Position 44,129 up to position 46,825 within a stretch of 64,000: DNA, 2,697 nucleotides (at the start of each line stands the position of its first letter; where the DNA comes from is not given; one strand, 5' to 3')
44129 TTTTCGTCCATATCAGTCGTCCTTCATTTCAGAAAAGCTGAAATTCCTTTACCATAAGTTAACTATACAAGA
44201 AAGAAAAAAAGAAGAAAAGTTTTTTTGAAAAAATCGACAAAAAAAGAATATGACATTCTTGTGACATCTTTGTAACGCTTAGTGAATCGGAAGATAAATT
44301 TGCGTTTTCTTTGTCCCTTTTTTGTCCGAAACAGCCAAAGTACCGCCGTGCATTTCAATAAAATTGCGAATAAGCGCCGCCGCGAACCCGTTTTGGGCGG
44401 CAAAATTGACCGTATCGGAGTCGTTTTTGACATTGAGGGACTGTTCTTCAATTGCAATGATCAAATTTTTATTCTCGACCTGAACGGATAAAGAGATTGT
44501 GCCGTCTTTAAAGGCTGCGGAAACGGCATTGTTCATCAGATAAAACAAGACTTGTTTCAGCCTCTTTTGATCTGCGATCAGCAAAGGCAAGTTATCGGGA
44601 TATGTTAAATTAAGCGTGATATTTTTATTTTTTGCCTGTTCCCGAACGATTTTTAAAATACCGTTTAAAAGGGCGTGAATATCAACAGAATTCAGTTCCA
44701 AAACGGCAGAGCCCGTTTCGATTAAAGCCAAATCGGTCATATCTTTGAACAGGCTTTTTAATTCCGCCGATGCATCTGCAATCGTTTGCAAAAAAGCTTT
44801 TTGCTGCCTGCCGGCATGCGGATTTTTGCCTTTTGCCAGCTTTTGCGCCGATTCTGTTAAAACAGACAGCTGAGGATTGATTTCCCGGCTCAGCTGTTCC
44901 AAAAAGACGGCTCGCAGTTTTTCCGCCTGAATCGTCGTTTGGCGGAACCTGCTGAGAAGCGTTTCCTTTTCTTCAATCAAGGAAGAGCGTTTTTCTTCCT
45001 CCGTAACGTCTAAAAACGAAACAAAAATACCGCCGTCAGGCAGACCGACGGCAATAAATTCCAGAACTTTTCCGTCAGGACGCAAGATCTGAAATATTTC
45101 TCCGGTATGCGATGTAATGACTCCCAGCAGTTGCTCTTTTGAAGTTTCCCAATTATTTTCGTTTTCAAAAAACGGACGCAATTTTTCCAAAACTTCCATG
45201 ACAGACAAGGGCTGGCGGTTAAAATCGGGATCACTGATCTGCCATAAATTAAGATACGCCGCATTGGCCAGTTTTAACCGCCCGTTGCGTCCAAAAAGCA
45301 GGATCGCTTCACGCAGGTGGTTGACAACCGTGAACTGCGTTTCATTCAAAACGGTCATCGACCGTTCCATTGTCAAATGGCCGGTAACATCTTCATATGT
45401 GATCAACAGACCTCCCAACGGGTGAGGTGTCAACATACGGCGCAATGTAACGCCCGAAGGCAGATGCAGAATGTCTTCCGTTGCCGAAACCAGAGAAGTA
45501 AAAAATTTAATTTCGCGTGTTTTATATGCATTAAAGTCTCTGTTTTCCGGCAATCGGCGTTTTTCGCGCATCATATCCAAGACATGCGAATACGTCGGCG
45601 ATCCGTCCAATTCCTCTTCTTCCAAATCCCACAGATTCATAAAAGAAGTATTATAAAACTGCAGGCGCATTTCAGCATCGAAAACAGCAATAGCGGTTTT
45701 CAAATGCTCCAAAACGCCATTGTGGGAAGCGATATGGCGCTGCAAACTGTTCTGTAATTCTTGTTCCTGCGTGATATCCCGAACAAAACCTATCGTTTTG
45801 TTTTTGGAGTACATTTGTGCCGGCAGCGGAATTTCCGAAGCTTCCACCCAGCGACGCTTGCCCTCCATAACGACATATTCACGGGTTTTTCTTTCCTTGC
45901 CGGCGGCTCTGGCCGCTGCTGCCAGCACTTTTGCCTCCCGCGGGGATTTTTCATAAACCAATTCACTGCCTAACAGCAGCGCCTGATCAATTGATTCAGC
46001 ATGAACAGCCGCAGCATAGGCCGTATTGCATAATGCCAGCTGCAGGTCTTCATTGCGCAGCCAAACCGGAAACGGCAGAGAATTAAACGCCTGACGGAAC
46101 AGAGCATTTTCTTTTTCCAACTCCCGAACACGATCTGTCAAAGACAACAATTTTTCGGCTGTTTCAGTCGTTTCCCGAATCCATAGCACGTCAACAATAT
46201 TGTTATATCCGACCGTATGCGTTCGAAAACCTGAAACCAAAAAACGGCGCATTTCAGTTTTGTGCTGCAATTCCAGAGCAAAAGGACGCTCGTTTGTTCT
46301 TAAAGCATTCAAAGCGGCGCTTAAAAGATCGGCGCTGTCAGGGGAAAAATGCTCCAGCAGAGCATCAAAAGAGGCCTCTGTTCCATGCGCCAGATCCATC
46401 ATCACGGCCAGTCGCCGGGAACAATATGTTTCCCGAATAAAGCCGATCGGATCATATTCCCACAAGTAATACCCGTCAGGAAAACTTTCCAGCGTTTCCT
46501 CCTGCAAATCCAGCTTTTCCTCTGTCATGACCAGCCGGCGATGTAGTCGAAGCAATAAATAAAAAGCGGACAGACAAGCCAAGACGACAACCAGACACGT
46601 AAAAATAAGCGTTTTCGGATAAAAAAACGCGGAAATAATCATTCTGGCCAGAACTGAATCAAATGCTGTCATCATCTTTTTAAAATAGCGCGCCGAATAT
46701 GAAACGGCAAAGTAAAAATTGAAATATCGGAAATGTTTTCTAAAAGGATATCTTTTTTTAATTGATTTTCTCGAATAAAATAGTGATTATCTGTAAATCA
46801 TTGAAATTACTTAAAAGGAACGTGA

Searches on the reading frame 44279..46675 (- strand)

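Call 92: search_protein_families(library=pfam, proteins=[window:44279-46675:-], max_evalue=0.001)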
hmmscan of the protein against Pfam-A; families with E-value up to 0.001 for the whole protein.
window:44279-46675:- (798 aa): 5 families
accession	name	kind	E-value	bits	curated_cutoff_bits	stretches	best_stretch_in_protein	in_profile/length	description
PF12860.13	PAS_7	-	1.3e-24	87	27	2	451-562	1-112/115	PAS fold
PF08448.16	PAS_4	-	1.9e-10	41.4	23.1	0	197-305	1-109/110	PAS fold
PF13188.13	PAS_8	-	3.5e-10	39.9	21.8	0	192-227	2-37/65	PAS domain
PF02518.31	HATPase_c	-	3.1e-07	31.2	26.4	1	702-796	2-108/111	Histidine kinase-, DNA gyrase B-, and HSP90-like ATPase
PF00989.32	PAS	-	0.00027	21.4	22.6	0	192-284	2-96/113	PAS fold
